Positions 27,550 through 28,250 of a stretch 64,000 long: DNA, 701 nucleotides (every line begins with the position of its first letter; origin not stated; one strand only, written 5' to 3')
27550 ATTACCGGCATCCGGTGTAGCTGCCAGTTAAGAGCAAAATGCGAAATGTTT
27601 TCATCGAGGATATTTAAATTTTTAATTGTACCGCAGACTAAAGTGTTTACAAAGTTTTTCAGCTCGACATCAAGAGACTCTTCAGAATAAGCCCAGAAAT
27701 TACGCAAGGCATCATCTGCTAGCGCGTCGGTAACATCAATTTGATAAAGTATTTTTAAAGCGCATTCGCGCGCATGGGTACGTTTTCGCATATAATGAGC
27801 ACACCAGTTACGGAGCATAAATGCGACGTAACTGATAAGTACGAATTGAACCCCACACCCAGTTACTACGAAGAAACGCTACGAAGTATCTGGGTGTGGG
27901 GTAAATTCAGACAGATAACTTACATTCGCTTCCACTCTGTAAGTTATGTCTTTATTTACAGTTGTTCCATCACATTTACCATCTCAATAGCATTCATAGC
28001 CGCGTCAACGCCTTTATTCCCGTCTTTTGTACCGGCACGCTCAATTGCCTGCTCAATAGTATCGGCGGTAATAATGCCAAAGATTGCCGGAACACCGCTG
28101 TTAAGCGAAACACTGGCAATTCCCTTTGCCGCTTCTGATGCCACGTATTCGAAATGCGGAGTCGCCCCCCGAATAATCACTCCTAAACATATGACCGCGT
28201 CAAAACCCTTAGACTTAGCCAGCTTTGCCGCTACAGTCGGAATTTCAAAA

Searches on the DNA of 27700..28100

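Call 96: search_rna_families(source=window, start=27700, end=28100, threshold=evalue, max_evalue=1)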
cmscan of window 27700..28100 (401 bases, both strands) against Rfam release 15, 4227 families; matches with E-value up to 1: 2.
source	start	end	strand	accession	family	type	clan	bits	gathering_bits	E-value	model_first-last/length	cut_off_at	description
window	27845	27907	+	RF03406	mir-3099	Gene; miRNA;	-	29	95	0.00072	1-84/84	no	mir-3099 microRNA precursor family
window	27845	27949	-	RF02589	Spy779816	Gene; sRNA;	-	19.8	67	0.86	1-88/88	no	S. pyogenes small RNA 779816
